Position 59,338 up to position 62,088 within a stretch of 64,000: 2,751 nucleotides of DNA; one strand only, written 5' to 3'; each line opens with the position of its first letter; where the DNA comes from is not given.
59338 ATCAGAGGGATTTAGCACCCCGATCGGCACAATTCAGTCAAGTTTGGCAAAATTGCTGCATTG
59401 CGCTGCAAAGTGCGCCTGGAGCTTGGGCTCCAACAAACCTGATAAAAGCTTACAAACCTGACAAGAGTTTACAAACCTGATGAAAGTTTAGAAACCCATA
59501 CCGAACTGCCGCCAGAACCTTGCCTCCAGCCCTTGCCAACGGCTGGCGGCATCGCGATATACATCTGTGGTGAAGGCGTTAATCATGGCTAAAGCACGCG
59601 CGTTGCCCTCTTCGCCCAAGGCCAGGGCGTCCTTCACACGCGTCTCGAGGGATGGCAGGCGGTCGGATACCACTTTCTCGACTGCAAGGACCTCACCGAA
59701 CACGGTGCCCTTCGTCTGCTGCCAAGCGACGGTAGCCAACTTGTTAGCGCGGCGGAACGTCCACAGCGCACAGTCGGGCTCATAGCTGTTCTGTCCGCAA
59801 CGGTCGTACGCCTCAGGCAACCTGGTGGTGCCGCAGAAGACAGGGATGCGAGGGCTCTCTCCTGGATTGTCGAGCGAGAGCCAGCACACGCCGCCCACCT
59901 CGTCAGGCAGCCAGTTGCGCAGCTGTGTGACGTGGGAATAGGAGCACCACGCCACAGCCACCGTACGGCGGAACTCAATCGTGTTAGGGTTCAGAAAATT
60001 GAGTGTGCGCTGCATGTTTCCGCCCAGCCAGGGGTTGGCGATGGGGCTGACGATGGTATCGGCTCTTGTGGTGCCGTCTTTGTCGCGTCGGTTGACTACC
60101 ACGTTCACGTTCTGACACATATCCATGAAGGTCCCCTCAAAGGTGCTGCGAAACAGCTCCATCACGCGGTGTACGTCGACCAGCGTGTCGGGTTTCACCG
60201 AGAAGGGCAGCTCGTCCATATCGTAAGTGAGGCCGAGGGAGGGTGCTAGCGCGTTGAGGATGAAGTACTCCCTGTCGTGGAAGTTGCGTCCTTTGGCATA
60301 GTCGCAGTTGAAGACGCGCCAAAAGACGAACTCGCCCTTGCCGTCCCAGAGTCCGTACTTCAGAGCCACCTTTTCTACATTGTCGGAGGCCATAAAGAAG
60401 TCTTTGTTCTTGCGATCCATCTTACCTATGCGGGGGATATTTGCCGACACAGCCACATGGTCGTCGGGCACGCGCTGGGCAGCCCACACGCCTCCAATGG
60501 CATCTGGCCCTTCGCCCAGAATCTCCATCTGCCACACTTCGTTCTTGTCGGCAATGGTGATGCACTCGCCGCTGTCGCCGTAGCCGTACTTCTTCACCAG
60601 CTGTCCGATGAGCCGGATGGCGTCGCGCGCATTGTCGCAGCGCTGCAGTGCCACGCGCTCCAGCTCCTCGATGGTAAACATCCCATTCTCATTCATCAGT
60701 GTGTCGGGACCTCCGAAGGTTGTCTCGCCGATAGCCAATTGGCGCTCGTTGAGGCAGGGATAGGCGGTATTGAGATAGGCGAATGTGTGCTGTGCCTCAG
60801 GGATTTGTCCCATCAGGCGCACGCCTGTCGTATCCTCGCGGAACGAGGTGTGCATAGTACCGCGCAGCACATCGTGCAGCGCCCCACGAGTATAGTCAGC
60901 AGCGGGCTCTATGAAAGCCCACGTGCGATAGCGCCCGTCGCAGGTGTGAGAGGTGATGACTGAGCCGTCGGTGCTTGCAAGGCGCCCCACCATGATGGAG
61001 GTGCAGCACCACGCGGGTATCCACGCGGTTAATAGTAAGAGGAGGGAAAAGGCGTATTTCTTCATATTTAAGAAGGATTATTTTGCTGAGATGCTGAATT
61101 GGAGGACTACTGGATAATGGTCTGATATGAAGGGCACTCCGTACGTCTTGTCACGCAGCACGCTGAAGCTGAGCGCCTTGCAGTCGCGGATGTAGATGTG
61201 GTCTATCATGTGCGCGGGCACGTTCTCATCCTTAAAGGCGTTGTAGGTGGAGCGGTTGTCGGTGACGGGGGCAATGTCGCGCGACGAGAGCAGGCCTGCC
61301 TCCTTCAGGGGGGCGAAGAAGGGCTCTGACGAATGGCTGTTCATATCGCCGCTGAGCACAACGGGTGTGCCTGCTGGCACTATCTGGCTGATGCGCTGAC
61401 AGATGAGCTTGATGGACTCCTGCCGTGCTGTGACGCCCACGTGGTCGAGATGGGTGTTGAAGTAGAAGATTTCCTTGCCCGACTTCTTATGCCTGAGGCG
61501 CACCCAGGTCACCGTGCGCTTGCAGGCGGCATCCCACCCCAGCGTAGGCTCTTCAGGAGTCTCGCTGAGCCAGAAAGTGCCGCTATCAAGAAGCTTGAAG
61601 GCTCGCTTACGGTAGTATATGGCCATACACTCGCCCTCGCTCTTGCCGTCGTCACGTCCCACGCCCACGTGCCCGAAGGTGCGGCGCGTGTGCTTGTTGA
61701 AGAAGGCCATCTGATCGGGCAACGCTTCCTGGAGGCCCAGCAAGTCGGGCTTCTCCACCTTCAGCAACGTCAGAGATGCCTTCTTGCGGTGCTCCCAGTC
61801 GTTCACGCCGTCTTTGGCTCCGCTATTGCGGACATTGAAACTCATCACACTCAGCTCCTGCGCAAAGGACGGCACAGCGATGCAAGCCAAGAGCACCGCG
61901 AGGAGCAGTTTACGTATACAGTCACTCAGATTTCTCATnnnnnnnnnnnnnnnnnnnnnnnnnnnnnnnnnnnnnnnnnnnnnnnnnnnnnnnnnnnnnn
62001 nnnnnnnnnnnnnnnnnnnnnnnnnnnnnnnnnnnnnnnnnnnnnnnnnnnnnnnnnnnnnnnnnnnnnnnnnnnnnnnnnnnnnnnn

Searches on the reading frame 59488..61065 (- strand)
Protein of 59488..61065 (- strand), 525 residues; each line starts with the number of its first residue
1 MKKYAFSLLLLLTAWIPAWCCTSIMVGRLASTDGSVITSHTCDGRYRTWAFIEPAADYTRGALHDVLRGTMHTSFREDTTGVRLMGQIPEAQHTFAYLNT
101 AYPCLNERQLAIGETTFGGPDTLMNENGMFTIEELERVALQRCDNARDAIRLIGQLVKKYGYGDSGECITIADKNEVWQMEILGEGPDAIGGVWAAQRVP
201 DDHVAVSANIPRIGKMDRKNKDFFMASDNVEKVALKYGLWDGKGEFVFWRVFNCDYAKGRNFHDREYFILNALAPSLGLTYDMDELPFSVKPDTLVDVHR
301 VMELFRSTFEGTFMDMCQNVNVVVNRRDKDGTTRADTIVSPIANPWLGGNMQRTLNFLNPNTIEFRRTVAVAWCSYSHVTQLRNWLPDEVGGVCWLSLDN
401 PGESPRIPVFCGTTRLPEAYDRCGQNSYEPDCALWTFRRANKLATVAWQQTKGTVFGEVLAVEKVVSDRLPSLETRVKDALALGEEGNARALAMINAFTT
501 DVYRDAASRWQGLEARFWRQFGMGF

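Call 10: search_protein_families(library=pfam, proteins=[window:59488-61065:-], max_evalue=0.001)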
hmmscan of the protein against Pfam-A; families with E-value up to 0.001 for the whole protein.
window:59488-61065:- (525 aa): 1 family
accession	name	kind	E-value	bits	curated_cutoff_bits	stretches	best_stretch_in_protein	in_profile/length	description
PF03577.20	Peptidase_C69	-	2.1e-55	188.8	23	1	21-454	2-395/402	Peptidase family C69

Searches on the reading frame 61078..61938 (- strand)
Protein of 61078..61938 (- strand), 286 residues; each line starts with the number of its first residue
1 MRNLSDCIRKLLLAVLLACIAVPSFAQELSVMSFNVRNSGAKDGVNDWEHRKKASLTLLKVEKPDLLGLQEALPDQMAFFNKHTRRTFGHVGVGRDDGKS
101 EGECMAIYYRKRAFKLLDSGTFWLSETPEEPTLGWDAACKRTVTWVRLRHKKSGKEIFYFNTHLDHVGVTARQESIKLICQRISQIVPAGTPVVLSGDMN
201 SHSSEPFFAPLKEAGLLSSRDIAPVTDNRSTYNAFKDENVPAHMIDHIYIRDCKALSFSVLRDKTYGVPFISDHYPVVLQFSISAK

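Call 10: search_protein_families(library=pfam, proteins=[window:61078-61938:-], max_evalue=0.001)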
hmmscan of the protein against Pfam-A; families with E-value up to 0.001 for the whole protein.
window:61078-61938:- (286 aa): 2 families
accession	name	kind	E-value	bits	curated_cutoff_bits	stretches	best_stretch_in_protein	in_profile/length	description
PF03372.29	Exo_endo_phos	-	7.6e-15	55.7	24.5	1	32-274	1-225/225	Endonuclease/Exonuclease/phosphatase family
PF22669.2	Exo_endo_phos2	-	0.00086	19.4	27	0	226-279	233-287/288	Endonuclease/Exonuclease/phosphatase family 2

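Call 86: find_encoding_contigs(protein=window:61078-61938:-, flank=10000, max_places=2)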
Protein window:61078-61938:- (286 aa): 9 contigs read that carry it; 2 places shown.
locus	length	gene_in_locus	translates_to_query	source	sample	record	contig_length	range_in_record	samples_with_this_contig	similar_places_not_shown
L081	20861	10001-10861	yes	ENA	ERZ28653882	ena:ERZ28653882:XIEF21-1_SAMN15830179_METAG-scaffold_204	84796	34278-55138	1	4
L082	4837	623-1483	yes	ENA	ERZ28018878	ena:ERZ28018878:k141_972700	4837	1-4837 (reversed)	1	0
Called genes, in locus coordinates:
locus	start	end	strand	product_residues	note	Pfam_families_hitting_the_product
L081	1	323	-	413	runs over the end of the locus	PF06689:zf-C4_ClpX, PF00493:MCM (faint), PF05496:RuvB_N (weak), PF00004:AAA, PF07724:AAA_2, PF07728:AAA_5 (weak), PF10431:ClpB_D2-small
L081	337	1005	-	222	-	PF00574:CLP_protease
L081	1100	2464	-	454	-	PF05697:Trigger_N, PF28537:FKBP-like_TF, PF28539:TF_C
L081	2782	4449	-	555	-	PF05547:Peptidase_M6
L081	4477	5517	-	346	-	PF00005:ABC_tran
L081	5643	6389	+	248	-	PF02405:MlaE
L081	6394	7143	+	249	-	PF00005:ABC_tran, PF13304:AAA_21 (faint)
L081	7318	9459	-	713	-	PF13623:SurA_N_2, PF13624:SurA_N_3, PF13145:Rotamase_2 (weak), PF13616:Rotamase_3 (faint)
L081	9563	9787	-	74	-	-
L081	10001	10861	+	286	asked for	PF03372:Exo_endo_phos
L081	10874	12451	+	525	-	PF03577:Peptidase_C69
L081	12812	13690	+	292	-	PF00756:Esterase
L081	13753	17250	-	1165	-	PF03747:ADP_ribosyl_GH, PF17678:Glyco_hydro_92N, PF07971:Glyco_hydro_92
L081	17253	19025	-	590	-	PF09087:Cyc-maltodext_N, PF00128:Alpha-amylase, PF10438:Cyc-maltodext_C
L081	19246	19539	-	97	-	PF00543:P-II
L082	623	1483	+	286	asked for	PF03372:Exo_endo_phos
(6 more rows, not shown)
